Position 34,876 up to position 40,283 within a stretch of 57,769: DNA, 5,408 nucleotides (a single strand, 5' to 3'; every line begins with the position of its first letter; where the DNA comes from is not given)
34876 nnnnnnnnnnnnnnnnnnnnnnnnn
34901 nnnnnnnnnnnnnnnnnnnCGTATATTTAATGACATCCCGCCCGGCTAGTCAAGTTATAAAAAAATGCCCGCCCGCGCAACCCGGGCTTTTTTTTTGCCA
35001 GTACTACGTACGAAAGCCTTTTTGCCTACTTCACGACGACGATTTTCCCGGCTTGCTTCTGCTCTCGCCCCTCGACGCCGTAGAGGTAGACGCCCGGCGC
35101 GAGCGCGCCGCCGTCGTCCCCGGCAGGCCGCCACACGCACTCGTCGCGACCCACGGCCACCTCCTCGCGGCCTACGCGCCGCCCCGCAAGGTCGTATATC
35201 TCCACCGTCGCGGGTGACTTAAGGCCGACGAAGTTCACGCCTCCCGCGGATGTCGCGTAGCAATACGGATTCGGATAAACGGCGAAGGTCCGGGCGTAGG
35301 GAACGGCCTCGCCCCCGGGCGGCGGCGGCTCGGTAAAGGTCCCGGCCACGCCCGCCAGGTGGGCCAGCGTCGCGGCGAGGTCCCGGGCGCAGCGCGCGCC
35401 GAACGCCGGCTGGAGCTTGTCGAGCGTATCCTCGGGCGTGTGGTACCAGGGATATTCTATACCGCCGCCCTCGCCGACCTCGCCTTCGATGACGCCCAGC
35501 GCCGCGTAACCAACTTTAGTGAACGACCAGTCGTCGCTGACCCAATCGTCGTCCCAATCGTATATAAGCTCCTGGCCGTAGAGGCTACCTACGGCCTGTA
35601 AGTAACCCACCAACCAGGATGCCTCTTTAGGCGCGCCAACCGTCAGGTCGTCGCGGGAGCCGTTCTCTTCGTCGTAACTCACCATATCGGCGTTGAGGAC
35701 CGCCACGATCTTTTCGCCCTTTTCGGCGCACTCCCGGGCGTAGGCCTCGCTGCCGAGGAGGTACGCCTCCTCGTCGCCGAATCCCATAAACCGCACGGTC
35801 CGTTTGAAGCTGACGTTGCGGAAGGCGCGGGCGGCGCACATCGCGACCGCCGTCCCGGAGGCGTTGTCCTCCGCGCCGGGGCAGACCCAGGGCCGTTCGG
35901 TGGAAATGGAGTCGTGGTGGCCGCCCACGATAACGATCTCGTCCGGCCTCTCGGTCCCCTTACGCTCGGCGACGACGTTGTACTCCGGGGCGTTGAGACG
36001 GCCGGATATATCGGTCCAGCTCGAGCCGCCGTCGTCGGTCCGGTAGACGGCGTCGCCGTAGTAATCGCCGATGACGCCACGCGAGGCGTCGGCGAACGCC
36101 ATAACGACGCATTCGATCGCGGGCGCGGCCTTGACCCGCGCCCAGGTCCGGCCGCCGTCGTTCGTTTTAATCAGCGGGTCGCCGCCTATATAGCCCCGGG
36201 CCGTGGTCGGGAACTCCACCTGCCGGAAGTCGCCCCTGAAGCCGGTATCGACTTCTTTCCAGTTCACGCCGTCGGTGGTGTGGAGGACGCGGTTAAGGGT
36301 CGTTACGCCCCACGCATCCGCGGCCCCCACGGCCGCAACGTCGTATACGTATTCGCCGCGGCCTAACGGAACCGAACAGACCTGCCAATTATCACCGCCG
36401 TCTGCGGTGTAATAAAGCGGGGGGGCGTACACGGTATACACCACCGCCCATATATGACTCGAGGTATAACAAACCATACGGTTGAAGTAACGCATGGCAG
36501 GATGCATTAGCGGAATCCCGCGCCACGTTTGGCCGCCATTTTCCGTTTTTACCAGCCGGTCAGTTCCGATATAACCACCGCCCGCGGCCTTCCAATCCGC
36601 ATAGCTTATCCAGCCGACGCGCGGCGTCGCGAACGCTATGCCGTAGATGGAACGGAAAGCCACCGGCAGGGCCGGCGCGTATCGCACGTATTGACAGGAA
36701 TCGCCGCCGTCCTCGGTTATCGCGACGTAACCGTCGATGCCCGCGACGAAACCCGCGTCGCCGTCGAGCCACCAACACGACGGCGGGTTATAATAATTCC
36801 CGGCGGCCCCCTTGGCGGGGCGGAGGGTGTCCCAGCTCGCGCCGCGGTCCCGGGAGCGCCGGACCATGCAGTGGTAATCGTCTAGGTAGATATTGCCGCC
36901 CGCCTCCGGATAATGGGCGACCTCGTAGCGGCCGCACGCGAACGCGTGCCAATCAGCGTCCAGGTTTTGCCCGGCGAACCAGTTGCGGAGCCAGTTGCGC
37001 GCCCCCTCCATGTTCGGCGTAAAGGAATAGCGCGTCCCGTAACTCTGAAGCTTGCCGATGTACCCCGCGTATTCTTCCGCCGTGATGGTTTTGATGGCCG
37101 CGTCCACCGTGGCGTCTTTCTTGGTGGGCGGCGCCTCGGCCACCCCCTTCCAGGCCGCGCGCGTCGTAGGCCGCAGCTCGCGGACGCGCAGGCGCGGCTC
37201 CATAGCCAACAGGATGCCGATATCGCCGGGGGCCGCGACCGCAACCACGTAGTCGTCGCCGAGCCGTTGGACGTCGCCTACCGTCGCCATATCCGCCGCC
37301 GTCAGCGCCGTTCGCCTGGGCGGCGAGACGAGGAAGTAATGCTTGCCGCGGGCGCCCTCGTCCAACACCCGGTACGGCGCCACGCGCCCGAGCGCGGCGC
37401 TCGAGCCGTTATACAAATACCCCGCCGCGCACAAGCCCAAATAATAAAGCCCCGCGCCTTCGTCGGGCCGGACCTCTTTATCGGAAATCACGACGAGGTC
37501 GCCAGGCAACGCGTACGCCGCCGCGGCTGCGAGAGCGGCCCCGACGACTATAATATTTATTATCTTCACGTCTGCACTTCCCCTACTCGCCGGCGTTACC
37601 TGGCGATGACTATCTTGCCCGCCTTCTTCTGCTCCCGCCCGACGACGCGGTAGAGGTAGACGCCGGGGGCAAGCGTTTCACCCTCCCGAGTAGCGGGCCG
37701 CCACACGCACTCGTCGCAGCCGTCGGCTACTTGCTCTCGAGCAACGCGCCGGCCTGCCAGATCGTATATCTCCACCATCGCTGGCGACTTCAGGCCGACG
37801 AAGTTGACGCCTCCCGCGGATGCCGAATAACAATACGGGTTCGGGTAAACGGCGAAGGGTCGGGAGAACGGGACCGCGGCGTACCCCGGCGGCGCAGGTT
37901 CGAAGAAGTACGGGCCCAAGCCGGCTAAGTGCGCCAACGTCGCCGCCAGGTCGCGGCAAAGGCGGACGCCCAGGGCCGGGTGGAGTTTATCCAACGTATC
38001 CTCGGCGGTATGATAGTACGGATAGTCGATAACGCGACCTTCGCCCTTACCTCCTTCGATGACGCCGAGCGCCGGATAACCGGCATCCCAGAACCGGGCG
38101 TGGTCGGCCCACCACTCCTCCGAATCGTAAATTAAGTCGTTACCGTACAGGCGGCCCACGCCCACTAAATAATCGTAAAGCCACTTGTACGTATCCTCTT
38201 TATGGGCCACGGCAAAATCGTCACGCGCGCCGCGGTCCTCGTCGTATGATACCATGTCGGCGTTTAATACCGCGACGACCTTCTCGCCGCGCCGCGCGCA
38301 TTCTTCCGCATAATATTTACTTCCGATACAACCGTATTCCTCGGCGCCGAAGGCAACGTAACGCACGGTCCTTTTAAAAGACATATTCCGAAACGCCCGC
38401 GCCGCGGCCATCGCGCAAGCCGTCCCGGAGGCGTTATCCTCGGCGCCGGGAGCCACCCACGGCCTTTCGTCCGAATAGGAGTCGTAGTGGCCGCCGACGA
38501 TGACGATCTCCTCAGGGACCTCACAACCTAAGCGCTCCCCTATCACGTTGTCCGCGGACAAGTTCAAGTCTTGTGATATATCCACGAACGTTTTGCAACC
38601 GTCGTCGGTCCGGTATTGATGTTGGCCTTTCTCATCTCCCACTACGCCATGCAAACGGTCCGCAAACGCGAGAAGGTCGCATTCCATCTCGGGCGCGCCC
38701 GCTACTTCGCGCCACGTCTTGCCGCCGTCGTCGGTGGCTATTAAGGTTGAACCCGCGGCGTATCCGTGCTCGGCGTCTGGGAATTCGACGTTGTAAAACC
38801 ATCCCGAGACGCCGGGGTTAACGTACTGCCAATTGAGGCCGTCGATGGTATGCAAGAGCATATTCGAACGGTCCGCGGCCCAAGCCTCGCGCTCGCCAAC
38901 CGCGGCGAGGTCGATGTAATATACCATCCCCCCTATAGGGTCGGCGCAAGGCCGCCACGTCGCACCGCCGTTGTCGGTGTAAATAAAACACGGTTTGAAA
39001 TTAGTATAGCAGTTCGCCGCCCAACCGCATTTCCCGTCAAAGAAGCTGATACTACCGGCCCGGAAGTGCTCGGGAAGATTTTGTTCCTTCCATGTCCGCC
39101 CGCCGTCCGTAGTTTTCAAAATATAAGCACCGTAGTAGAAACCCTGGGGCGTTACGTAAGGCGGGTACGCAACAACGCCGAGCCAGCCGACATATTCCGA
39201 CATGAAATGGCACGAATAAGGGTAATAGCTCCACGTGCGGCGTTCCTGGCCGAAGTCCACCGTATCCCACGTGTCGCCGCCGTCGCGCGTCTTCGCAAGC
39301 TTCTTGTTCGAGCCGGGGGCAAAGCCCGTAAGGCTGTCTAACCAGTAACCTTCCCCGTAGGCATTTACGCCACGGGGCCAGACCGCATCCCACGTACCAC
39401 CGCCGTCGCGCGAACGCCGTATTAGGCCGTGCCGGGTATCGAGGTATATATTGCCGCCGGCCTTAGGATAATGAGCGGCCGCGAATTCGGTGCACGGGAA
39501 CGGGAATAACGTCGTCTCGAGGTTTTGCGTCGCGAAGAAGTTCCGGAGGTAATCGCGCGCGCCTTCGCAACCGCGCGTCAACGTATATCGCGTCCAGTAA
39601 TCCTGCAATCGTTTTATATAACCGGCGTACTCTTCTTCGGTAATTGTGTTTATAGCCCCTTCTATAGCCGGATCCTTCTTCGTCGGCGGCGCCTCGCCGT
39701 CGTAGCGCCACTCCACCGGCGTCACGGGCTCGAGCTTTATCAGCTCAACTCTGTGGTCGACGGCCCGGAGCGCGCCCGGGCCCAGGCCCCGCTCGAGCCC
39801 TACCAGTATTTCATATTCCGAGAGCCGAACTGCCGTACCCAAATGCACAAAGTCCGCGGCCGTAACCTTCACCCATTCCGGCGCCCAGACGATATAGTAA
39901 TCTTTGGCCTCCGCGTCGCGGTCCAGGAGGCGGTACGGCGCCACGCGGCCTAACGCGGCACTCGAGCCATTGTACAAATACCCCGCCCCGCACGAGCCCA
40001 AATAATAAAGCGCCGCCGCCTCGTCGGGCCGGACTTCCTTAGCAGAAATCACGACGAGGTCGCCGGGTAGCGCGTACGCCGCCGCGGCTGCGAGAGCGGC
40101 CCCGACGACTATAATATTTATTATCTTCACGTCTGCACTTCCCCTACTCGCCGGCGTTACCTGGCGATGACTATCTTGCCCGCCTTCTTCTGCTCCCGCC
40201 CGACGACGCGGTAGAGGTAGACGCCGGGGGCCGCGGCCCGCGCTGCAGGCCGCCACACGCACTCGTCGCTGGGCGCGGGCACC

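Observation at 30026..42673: Five tandem paralogs of a secreted M28 peptidase with a 7-blade Asp-box propeller nested inside the peptidase fold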

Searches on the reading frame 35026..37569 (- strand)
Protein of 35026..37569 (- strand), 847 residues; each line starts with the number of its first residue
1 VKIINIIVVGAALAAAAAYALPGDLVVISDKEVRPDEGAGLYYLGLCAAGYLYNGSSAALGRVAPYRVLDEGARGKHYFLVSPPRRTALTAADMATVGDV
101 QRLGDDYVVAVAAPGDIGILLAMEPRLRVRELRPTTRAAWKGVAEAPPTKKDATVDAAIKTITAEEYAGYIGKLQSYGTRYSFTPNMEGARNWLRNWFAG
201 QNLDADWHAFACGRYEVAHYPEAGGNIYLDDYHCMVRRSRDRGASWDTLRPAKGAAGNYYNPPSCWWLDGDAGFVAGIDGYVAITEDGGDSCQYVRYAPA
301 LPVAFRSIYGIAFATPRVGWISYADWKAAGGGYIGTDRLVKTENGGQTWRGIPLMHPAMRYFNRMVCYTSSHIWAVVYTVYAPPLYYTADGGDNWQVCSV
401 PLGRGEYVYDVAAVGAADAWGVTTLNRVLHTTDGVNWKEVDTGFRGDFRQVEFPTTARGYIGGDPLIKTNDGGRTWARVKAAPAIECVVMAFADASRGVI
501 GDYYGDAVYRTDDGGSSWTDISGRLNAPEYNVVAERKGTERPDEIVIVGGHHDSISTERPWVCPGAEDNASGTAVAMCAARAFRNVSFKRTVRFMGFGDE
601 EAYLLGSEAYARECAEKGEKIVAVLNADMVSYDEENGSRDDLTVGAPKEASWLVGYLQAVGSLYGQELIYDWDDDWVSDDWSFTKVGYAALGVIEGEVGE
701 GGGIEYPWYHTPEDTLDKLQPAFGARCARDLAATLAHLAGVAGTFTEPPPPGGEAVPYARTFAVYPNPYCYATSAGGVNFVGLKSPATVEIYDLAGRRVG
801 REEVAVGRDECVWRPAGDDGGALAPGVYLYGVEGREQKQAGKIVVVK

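Call 3: search_protein_families(library=pfam, proteins=[window:35026-37569:-], max_evalue=0.01)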
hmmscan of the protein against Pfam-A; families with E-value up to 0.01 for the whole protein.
window:35026-37569:- (847 aa): 5 families
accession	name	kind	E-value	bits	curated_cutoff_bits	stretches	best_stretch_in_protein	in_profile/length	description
PF04389.22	Peptidase_M28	-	7.8e-34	117.5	21.3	1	531-732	1-190/193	Peptidase family M28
PF14870.12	PSII_BNR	-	6.3e-13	49.1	27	1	395-519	9-138/303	Photosynthesis system II assembly factor YCF48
PF15902.12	Sortilin-Vps10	-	7.9e-06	25.3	33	0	467-522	4-61/446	Sortilin, neurotensin receptor 3,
PF01546.33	Peptidase_M20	-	0.00021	21.7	24.6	1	564-757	31-162/206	Peptidase family M20/M25/M40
PF13860.13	FlgD_ig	-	0.0042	17.5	27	1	787-834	25-75/79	FlgD Ig-like domain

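Call 4: search_protein_families(library=ncbifam, proteins=[window:35026-37569:-], max_evalue=0.01)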
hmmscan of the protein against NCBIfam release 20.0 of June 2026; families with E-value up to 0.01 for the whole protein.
window:35026-37569:- (847 aa): 9 families
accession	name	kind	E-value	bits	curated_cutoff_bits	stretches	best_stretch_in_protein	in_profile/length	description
NF010237.0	PRK13684.1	equivalog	1.6e-12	47.1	326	2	394-519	36-165/334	photosynthesis system II assembly factor Ycf48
NF045908.1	AminopepLapALeg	equivalog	3.2e-11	42.7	600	1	545-636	206-295/396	aminopeptidase LapA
NF045728.1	glycosyl_F510_1955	equivalog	4e-08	32.8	175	1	466-534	74-144/246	F510_1955 family glycosylhydrolase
TIGR04183.1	Por_Secre_tail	domain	2.1e-05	24.4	23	1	764-845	1-71/72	T9SS type A sorting domain-containing protein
NF009453.0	PRK12813.1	equivalog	0.00023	20.8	264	1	789-839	128-178/223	flagellar basal body rod modification protein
NF007568.0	PRK10199.1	equivalog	0.00068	19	298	1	563-625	138-201/346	aminopeptidase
NF052228.1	T9SS_PorZ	equivalog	0.0029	16.1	260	1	761-846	672-756/757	type IX secretion system anionic LPS delivery protein PorZ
NF006771.0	PRK09290.1-5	subfamily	0.0053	15.3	399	0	531-609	61-140/413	allantoate amidohydrolase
NF038113.1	T9SSA_dep_M36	equivalog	0.0078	14.4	885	0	760-845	791-868/869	T9SS-dependent M36 family metallopeptidase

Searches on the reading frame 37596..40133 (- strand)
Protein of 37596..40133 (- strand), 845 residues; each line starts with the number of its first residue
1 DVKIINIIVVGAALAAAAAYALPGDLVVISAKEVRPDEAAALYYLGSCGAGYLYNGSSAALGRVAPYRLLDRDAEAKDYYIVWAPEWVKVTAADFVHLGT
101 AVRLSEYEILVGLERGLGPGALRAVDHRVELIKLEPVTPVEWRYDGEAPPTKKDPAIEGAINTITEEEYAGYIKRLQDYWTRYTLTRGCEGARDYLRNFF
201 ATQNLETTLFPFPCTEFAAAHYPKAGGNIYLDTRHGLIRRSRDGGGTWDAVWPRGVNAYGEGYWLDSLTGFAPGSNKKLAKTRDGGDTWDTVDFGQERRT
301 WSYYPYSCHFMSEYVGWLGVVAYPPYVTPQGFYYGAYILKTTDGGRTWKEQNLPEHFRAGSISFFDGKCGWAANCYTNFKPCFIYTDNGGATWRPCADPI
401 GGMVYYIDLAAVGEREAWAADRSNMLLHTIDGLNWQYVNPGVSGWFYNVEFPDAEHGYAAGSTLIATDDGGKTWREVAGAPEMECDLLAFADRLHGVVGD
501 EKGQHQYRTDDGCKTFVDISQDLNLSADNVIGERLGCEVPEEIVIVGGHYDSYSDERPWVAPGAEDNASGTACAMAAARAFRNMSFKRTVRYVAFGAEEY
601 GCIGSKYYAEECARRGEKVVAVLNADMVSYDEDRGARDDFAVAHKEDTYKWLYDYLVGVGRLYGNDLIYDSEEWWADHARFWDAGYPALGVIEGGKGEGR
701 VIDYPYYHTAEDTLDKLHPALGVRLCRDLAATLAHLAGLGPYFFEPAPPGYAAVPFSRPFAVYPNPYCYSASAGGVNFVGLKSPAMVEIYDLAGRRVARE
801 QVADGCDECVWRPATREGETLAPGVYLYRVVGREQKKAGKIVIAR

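Call 3: search_protein_families(library=pfam, proteins=[window:37596-40133:-], max_evalue=0.01)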
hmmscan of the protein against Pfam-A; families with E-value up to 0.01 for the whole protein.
window:37596-40133:- (845 aa): 6 families
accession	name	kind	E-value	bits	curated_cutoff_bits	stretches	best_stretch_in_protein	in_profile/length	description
PF04389.22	Peptidase_M28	-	7.2e-31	107.9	21.3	1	529-721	1-181/193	Peptidase family M28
PF14870.12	PSII_BNR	-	1.3e-13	51.3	27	1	434-579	8-146/303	Photosynthesis system II assembly factor YCF48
PF01546.33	Peptidase_M20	-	4.2e-08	33.8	24.6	1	559-623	28-93/206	Peptidase family M20/M25/M40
PF15902.12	Sortilin-Vps10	-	3.4e-07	29.8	33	0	282-399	6-115/446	Sortilin, neurotensin receptor 3,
PF02012.26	BNR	-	3.7e-07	29.6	27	0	467-475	3-11/12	BNR/Asp-box repeat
PF24316.1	Tli3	-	0.0094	16.7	27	0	333-352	81-101/129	T6SS Tli3 immunity protein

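Call 4: search_protein_families(library=ncbifam, proteins=[window:37596-40133:-], max_evalue=0.01)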
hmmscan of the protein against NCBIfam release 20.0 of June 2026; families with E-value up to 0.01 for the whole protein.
window:37596-40133:- (845 aa): 10 families
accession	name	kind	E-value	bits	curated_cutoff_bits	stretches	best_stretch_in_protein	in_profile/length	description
NF010237.0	PRK13684.1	equivalog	7.1e-15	54.9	326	2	430-563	32-168/334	photosynthesis system II assembly factor Ycf48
NF045908.1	AminopepLapALeg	equivalog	4.6e-14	52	600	1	536-718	199-375/396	aminopeptidase LapA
NF045728.1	glycosyl_F510_1955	equivalog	8.5e-09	35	175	1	383-515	74-209/246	F510_1955 family glycosylhydrolase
TIGR04183.1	Por_Secre_tail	domain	2.1e-06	27.6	23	1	762-843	1-71/72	T9SS type A sorting domain-containing protein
NF052228.1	T9SS_PorZ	equivalog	3.8e-05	22.3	260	1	761-837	674-747/757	type IX secretion system anionic LPS delivery protein PorZ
NF007568.0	PRK10199.1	equivalog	0.0014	17.9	298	1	562-614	139-191/346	aminopeptidase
NF009453.0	PRK12813.1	equivalog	0.005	16.4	264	1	787-834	128-175/223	flagellar basal body rod modification protein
TIGR01892.1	AcOrn-deacetyl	equivalog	0.0074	15.4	297.7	0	563-622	96-155/365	acetylornithine deacetylase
NF058540.1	Ncarbamyl_ErtE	equivalog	0.0082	14.8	520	0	527-609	62-145/418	N-carbamyl-l-glutamate amidohydrolase ErtE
NF038113.1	T9SSA_dep_M36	equivalog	0.0093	14.1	885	0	760-843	793-868/869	T9SS-dependent M36 family metallopeptidase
